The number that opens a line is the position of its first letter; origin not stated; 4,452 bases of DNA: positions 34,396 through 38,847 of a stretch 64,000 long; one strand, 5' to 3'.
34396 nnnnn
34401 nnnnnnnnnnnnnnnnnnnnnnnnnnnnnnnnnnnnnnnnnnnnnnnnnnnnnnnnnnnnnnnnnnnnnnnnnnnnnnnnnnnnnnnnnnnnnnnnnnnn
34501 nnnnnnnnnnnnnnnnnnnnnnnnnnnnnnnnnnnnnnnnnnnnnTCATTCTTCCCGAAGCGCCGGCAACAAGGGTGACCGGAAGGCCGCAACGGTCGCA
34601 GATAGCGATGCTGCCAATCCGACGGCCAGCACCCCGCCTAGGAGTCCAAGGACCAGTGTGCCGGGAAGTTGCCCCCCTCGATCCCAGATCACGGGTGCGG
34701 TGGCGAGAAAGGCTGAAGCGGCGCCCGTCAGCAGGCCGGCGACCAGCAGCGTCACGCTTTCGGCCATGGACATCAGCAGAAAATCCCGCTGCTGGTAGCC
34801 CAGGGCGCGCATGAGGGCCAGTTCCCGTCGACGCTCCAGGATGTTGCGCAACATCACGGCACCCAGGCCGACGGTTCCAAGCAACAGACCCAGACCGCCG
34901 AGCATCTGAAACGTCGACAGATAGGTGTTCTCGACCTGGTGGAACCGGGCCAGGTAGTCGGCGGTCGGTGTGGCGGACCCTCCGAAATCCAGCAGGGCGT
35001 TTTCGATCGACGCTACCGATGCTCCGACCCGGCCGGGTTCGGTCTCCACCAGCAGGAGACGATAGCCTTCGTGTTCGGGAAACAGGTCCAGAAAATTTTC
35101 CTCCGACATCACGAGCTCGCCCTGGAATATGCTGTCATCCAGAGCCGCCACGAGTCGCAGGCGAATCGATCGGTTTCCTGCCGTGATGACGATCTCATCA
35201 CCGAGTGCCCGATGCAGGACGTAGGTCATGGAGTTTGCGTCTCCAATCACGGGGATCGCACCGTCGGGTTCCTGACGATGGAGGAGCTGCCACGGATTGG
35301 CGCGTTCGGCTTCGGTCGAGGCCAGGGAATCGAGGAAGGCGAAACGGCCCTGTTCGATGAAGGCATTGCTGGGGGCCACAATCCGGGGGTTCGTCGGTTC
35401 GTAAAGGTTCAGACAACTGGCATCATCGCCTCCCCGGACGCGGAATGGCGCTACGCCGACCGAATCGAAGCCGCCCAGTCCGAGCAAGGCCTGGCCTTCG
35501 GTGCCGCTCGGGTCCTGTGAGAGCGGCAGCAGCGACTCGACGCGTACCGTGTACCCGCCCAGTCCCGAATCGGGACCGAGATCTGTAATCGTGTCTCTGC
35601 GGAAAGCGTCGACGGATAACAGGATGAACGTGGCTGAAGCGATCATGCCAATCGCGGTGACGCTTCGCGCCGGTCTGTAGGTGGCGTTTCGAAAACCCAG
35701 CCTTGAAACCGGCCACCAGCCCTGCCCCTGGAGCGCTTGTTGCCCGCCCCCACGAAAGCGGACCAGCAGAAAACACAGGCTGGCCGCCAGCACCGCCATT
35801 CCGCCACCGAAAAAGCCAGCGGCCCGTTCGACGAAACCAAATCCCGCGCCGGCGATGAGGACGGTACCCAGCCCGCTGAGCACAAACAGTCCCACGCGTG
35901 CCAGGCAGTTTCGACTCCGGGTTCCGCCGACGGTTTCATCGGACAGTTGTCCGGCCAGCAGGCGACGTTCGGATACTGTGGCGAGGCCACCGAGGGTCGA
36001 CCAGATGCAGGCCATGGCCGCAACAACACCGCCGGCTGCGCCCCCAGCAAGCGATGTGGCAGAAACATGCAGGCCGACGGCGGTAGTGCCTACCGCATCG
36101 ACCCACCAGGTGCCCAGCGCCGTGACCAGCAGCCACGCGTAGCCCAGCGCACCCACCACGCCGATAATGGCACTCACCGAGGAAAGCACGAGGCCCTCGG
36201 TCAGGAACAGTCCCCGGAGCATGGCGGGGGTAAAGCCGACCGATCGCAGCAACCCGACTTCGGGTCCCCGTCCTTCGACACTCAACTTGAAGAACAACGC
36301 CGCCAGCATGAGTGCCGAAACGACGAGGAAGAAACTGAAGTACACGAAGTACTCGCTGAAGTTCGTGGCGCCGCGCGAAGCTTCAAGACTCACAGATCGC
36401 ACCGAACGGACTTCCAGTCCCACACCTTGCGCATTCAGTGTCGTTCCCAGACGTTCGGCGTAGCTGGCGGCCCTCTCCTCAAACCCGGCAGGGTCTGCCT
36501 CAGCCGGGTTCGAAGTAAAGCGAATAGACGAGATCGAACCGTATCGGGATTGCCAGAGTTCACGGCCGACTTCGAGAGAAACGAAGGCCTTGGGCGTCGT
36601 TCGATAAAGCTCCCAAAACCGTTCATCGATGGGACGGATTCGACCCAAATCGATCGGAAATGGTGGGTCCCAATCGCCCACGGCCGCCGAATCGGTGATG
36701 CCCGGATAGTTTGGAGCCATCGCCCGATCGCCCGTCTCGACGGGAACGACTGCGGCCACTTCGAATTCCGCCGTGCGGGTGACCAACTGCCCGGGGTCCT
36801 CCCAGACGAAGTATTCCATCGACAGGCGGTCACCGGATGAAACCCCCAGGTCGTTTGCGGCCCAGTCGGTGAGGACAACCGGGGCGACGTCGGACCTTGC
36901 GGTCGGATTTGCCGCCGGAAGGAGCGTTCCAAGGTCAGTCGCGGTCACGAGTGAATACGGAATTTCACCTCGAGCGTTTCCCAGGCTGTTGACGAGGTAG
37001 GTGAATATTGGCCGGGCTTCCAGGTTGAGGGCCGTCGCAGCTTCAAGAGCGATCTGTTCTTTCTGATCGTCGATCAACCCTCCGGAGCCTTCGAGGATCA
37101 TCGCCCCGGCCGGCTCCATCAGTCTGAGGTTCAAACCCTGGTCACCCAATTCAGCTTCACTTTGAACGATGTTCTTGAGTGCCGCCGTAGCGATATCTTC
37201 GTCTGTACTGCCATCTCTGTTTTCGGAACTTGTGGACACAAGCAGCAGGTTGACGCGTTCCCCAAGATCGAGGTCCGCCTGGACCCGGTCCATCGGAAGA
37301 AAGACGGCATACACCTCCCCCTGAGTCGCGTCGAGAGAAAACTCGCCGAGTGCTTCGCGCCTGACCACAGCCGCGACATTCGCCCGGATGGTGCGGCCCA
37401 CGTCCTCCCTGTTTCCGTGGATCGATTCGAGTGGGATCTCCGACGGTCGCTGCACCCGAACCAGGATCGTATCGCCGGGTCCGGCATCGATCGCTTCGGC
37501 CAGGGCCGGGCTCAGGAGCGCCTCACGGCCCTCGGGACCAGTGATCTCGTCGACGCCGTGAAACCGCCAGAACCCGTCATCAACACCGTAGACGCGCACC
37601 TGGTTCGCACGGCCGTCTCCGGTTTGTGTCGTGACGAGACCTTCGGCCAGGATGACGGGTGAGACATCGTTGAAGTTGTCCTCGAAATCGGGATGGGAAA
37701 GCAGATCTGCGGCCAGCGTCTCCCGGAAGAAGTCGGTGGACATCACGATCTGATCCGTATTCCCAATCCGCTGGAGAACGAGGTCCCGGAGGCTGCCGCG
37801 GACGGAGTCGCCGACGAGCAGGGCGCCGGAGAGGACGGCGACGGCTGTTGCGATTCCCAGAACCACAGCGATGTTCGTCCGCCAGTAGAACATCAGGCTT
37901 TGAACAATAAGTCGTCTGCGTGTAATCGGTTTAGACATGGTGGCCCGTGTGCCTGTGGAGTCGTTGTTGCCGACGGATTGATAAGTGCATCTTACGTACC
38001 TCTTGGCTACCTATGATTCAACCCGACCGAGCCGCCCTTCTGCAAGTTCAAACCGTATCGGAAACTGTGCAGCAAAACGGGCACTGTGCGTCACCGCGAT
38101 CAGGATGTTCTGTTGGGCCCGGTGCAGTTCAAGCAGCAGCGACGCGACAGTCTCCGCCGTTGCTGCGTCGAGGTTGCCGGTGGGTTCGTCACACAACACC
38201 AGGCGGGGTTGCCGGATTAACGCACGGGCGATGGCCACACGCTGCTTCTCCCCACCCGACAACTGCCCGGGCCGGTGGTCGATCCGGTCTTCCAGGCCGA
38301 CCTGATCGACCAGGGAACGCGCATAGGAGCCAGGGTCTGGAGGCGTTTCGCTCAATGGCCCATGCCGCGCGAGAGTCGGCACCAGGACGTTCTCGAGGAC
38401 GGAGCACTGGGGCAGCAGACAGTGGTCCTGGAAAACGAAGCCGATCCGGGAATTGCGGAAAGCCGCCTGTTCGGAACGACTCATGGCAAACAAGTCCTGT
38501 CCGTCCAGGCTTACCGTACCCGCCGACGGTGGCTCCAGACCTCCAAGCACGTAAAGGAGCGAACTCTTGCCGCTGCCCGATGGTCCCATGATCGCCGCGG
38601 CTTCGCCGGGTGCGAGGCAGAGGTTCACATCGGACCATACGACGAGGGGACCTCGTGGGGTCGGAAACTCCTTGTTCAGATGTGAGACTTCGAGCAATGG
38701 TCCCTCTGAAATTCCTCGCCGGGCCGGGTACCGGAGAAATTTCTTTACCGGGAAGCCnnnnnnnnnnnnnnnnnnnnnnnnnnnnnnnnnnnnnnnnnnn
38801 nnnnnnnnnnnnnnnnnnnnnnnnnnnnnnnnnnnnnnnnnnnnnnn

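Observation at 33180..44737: LuxC/LuxE-like gene pair inside a 10-kb co-oriented block with GT4, a MacB-like ABC exporter and PQQ-like propellers, bracketed by the repeated structured elements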

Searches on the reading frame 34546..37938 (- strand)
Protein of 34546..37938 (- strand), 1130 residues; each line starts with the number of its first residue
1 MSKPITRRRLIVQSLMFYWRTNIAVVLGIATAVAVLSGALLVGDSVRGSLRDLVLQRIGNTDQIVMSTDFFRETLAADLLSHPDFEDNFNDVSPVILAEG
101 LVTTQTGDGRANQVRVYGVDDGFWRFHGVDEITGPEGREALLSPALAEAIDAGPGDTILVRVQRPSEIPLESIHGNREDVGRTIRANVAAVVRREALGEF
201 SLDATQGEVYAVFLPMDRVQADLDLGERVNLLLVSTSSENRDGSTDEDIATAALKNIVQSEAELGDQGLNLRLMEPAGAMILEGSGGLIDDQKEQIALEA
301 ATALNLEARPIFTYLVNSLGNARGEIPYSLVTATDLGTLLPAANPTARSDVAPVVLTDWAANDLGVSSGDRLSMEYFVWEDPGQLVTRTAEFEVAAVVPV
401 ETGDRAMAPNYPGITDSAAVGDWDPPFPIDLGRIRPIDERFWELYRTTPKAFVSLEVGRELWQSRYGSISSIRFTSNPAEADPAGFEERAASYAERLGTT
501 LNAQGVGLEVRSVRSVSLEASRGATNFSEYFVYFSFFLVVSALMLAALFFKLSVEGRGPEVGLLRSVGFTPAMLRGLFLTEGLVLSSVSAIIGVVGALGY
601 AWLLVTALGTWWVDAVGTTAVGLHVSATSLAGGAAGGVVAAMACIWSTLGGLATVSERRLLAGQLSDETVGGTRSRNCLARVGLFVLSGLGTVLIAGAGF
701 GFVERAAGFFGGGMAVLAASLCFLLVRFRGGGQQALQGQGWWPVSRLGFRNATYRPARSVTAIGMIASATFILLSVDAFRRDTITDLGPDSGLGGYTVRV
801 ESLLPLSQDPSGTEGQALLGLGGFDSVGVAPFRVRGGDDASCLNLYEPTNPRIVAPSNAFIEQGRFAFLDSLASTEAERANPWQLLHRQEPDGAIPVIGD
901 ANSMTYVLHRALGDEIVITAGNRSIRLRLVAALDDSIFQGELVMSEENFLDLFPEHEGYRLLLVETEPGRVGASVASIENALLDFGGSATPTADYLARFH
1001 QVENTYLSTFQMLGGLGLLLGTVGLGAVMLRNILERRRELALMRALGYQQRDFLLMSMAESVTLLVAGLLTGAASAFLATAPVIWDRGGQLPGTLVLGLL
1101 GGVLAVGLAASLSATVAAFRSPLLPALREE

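Call 3: search_protein_families(library=pfam, proteins=[window:34546-37938:-], max_evalue=0.01)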
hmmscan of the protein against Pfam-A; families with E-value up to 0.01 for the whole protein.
window:34546-37938:- (1130 aa): 2 families
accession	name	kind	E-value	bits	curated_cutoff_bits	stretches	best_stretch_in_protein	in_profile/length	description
PF02687.27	FtsX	-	2.6e-18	66.6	25.5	2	1013-1119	3-112/120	FtsX-like permease C-terminal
PF12704.14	MacB_PCD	-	3.1e-09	37.9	27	1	25-249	4-204/207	MacB-like periplasmic core domain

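Call 4: search_protein_families(library=ncbifam, proteins=[window:34546-37938:-], max_evalue=0.01)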
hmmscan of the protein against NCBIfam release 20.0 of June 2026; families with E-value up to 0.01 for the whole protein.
window:34546-37938:- (1130 aa): 5 families
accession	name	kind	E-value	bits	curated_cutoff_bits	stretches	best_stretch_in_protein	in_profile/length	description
TIGR01185.1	devC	equivalog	7.2e-05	21.9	290.35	1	914-1076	159-327/380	ABC transporter permease DevC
TIGR03434.1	ADOP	subfamily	9.3e-05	20.7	622.3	1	1000-1083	671-754/803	ADOP family duplicated permease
NF038347.1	FtsX_Gpos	exception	0.00024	20.5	225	1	533-608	173-249/296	permease-like cell division protein FtsX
TIGR02212.1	lolCE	equivalog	0.00088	18.3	362.45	0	551-599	289-337/411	lipoprotein-releasing ABC transporter permease subunit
NF038346.1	FtsX_actino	exception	0.0059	16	250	1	531-643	183-300/308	permease-like cell division protein FtsX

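Call 70: search_solved_structures(query=window:34546-37938:-, max_evalue=0.01)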
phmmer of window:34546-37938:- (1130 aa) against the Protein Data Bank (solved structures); distinct sequences matched with E-value up to 0.01: 2.
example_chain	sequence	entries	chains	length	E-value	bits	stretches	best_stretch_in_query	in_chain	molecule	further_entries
9o9x_C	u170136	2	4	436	0.00038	21.7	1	514-611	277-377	ABC transporter permease YtrF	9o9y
5xu1_M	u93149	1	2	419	0.00071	20.8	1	999-1099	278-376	ABC transporter permeae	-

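Call 95: search_protein_families(library=padloc, proteins=[window:34546-37938:-], max_evalue=0.001)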
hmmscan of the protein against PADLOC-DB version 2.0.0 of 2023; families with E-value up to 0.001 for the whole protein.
window:34546-37938:- (1130 aa): 1 family
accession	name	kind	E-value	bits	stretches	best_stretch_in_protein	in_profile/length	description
PDLC01991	CARF_m8--CARF_LolE_TM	-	0.00011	18.4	0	539-600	445-506/810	-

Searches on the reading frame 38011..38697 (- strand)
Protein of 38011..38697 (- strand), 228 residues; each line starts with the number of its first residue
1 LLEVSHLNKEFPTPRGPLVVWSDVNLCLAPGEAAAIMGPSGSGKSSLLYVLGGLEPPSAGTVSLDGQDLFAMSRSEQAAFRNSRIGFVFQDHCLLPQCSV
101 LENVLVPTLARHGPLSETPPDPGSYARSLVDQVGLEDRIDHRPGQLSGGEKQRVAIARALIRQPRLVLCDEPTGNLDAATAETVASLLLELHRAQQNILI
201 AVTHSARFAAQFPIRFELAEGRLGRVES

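Call 3: search_protein_families(library=pfam, proteins=[window:38011-38697:-], max_evalue=0.01)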
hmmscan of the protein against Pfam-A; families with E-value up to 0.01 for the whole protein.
window:38011-38697:- (228 aa): 7 families
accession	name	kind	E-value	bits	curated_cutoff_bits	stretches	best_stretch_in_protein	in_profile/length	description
PF00005.33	ABC_tran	-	2.6e-35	122.4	25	1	22-173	2-136/137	ABC transporter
PF02463.25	SMC_N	-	9.5e-08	32.2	40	1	33-206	26-201/220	RecF/RecN/SMC N terminal domain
PF13304.12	AAA_21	-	8.1e-06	26.5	27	0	34-54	2-22/304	AAA domain, putative AbiEii toxin, Type IV TA system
PF13558.12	SbcC_Walker_B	-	0.0014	19.2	27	0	131-188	18-88/90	SbcC/RAD50-like, Walker B motif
PF13555.12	AAA_29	-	0.0043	17.2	27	1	31-48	22-39/61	P-loop containing region of AAA domain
PF13191.12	AAA_16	-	0.008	17.1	32.6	0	32-199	25-165/167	AAA ATPase domain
PF20703.3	nSTAND1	-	0.0087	16.2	27.1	0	33-49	35-51/379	Novel STAND NTPase 1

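Call 4: search_protein_families(library=ncbifam, proteins=[window:38011-38697:-], max_evalue=0.01)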
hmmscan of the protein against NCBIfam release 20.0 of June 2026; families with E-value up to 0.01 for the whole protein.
window:38011-38697:- (228 aa): 188 families (the best 25 are shown)
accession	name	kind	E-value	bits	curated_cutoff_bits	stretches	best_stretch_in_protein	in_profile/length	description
TIGR02211.1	LolD_lipo_ex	equivalog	1.1e-68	231.1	307.75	1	1-223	1-219/221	lipoprotein-releasing ABC transporter ATP-binding protein LolD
NF008639.0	PRK11629.1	equivalog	1.5e-57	194.7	360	1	18-224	23-225/234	lipoprotein-releasing ABC transporter ATP-binding protein LolD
NF007879.0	PRK10584.1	equivalog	2.1e-55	187.9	336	1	2-223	7-224/228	putative ABC transporter ATP-binding protein YbbA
TIGR02673.1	FtsE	equivalog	7.8e-50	169.5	264.85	1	1-213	1-204/214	cell division ATP-binding protein FtsE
TIGR02315.1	ABC_phnC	equivalog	3.5e-46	157.6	266.1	1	1-215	1-215/243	phosphonate ABC transporter ATP-binding protein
NF038007.1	ABC_ATP_DarD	equivalog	8.8e-46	156.1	375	1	1-212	1-206/218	darobactin export ABC transporter ATP-binding protein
TIGR02982.1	heterocyst_DevA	subfamily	1.5e-45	155.4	295.8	1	2-208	2-204/220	ABC exporter ATP-binding subunit, DevA family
TIGR03608.1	L_ocin_972_ABC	subfamily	1.8e-45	154.9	254.85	1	19-211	12-199/206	putative bacteriocin export ABC transporter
NF007826.0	PRK10535.1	equivalog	1.8e-44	152.1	966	1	1-223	4-221/648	macrolide ABC transporter ATP-binding protein/permease MacB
TIGR03005.1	ectoine_ehuA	equivalog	6.3e-39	133.7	345.4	1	16-215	11-216/252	ectoine/hydroxyectoine ABC transporter ATP-binding protein EhuA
NF040933.2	ABC_arch_GlcV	equivalog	7.4e-39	133.6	450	1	3-205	4-201/357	glucose ABC transporter ATP-binding protein GlcV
NF007027.0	PRK09493.1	equivalog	3e-38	131.5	379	1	3-216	3-206/240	glutamine ABC transporter ATP-binding protein GlnQ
TIGR02857.1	CydD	equivalog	1.4e-37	129.9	435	1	20-210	337-521/529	thiol reductant ABC exporter subunit CydD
TIGR02314.1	ABC_MetN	equivalog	1.4e-36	126.2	499.7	1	1-205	1-200/343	methionine ABC transporter ATP-binding protein MetN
TIGR00968.1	3a0106s01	subfamily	3.8e-36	124.8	342.75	1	16-211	11-196/237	sulfate ABC transporter ATP-binding protein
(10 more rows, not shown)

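Call 95: search_protein_families(library=padloc, proteins=[window:38011-38697:-], max_evalue=0.001)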
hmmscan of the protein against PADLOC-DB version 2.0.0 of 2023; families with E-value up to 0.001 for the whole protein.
window:38011-38697:- (228 aa): 5 families
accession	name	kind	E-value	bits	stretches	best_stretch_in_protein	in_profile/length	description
PDLC04135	mad3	-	8e-25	86.2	1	136-211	254-329/374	mads_3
PDLC04140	mad8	-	9.9e-09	33.1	0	19-48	15-44/314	mads_8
PDLC02980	AriA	-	1.5e-06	26.4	0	35-54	3-22/304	-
PDLC04213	HEC-02A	-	1.1e-05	23.1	1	160-215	228-282/337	-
PDLC02914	ATPase-Toprim_I-B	-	0.00017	18.9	0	145-207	184-246/443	-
